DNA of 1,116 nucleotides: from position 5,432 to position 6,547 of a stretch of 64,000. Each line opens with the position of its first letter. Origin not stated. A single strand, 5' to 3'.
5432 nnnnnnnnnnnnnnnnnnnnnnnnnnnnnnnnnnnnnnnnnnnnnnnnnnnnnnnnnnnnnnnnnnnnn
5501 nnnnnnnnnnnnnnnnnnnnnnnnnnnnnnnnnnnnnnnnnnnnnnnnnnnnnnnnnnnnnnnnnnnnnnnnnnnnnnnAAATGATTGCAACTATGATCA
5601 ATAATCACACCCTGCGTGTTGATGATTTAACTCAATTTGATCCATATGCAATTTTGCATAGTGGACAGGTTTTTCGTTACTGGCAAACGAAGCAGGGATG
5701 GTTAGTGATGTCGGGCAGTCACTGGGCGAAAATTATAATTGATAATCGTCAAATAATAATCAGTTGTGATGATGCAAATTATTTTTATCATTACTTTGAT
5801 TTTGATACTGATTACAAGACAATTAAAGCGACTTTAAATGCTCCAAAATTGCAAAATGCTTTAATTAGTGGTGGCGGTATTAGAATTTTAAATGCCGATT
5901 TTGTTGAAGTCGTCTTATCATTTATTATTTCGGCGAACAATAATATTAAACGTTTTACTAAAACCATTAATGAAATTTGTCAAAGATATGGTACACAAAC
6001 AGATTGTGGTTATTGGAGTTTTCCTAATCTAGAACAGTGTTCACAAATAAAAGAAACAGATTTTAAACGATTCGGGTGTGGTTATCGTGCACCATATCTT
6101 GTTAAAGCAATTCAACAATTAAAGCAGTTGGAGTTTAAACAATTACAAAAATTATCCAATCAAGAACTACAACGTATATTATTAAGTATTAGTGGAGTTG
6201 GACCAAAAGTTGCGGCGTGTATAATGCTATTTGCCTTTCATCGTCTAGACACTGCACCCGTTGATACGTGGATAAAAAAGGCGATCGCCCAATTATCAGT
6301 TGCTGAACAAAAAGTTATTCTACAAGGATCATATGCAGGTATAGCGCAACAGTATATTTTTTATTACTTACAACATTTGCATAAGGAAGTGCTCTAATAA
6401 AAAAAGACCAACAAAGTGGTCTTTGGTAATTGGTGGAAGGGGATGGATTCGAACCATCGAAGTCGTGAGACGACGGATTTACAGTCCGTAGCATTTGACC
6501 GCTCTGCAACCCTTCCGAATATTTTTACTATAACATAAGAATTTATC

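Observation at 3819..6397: Tight operon: membrane (SPOR-like) protein, degenerate cGAS/CD-NTase-fold protein and Ogg glycosylase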

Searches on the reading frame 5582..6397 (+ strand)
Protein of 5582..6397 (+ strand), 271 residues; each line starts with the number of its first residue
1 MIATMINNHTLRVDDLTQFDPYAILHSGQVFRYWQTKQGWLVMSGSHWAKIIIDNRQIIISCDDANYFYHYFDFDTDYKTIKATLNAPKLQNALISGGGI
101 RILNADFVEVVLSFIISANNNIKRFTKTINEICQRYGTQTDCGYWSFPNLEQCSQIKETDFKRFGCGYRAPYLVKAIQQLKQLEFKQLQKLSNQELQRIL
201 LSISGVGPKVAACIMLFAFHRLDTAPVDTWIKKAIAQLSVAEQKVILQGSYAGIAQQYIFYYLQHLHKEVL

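Call 4: search_protein_families(library=pfam, proteins=[window:5582-6397:+], max_evalue=1)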
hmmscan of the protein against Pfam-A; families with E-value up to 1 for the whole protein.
window:5582-6397:+ (271 aa): 6 families
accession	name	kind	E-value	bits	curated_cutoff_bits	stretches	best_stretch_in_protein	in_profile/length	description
PF07934.18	OGG_N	-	2.5e-11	44.2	23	1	17-110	7-114/115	8-oxoguanine DNA glycosylase, N-terminal domain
PF00730.31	HhH-GPD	-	4.6e-09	37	26.2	1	113-243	2-91/108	HhH-GPD superfamily base excision DNA repair protein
PF12826.13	HHH_2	-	0.004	17.7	27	1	184-217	22-54/64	Helix-hairpin-helix motif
PF00633.29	HHH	-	0.0077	16.5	24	1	200-217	13-30/30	Helix-hairpin-helix motif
PF18373.7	Spectrin_2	-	0.14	12.8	26.4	1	172-202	5-35/78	Spectrin like domain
PF14520.12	HHH_5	-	0.2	12.6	27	1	199-211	3-15/57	Helix-hairpin-helix domain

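Call 5: search_protein_families(library=ncbifam, proteins=[window:5582-6397:+], max_evalue=1)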
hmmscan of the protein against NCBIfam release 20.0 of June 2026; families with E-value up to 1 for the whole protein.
window:5582-6397:+ (271 aa): 9 families
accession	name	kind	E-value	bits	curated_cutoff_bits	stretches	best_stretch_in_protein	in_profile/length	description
TIGR00588.1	ogg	subfamily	1.1e-37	129.8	397.85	1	69-235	79-257/310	8-oxoguanine DNA-glycosylase (ogg)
TIGR01083.1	nth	equivalog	0.0019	17.9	211.7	1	108-244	28-152/192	endonuclease III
NF053634.1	MonDNAglycDR2438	equivalog_domain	0.0021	17.6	400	1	180-237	90-146/219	monofunctional DNA glycosylase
TIGR01084.1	mutY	equivalog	0.0054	16.3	286.5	1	146-243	56-151/277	A/G-specific adenine glycosylase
NF033542.1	transpos_IS110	equivalog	0.0062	15.7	140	1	119-216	157-238/343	IS110 family RNA-guided transposase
NF033826.1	immun_CdiI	equivalog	0.0067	16.8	60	1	122-169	27-74/118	ribonuclease toxin immunity protein CdiI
NF012213.0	VanC1_ser_lig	exception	0.074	11.9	775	1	49-89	219-260/343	D-alanine--D-serine ligase VanC1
NF002305.0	PRK01229.1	equivalog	0.076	12.4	183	1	156-243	80-165/210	N-glycosylase/DNA lyase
TIGR00084.2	ruvA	equivalog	0.091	12.4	85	1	193-215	70-92/202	Holliday junction branch migration protein RuvA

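Call 6: search_protein_families(library=padloc, proteins=[window:5582-6397:+], max_evalue=1)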
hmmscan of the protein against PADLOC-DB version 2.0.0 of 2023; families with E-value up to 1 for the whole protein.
window:5582-6397:+ (271 aa): 1 family
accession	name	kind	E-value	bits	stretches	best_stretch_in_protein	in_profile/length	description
PDLC04887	PDC-S06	-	0.022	11.3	1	96-126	89-119/790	-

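Call 46: search_solved_structures(query=window:5582-6397:+, max_evalue=0.001, show_alignments=2)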
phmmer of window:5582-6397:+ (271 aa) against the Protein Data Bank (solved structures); distinct sequences matched with E-value up to 0.001: 37.
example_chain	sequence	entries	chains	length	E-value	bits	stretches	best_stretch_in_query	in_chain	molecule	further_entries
3f0z_A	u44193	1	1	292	9.1e-39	136.6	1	14-264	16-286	8-oxoguanine-DNA-glycosylase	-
3f10_A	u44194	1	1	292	3.1e-38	134.9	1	14-264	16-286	8-oxoguanine-DNA-glycosylase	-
3i0x_A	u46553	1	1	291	3.3e-38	134.8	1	14-264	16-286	8-oxoguanine-DNA-glycosylase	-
3i0w_A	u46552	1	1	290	3.4e-38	134.7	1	14-264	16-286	8-oxoguanine-DNA-glycosylase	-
4ejy_A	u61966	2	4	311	3.3e-36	128.2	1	17-270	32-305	3-Methyladenine DNA glycosylase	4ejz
6g3x_A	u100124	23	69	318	3e-20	75.9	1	89-231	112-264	N-glycosylase/DNA lyase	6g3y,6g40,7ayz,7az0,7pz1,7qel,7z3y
5an4_A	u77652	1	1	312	6e-19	71.7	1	98-231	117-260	N-GLYCOSYLASE/DNA LYASE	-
1fn7_A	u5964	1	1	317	6.3e-19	71.6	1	98-231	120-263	8-OXOGUANINE DNA GLYCOSYLASE 1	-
3ih7_A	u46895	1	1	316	6.3e-19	71.6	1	98-231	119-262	N-glycosylase/DNA lyase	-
10mn_A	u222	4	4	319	6.4e-19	71.6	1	98-231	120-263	N-glycosylase/DNA lyase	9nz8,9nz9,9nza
1hu0_A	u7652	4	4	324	6.7e-19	71.5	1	98-231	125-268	8-OXOGUANINE DNA GLYCOSYLASE 1 | 8-OXOGUANINE DNA GLYCOSYLASE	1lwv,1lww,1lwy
2noz_A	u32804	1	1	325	7.5e-19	71.3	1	98-231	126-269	N-glycosylase/DNA lyase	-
6rlw_AAA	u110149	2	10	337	7.6e-19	71.3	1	98-231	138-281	N-glycosylase/DNA lyase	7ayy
1ko9_A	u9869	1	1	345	8.1e-19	71.2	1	98-231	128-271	8-oxoguanine DNA glycosylase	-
1m3h_A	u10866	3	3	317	2e-18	69.9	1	98-230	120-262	8-Oxoguanine DNA Glycosylase | N-glycosylase/DNA lyase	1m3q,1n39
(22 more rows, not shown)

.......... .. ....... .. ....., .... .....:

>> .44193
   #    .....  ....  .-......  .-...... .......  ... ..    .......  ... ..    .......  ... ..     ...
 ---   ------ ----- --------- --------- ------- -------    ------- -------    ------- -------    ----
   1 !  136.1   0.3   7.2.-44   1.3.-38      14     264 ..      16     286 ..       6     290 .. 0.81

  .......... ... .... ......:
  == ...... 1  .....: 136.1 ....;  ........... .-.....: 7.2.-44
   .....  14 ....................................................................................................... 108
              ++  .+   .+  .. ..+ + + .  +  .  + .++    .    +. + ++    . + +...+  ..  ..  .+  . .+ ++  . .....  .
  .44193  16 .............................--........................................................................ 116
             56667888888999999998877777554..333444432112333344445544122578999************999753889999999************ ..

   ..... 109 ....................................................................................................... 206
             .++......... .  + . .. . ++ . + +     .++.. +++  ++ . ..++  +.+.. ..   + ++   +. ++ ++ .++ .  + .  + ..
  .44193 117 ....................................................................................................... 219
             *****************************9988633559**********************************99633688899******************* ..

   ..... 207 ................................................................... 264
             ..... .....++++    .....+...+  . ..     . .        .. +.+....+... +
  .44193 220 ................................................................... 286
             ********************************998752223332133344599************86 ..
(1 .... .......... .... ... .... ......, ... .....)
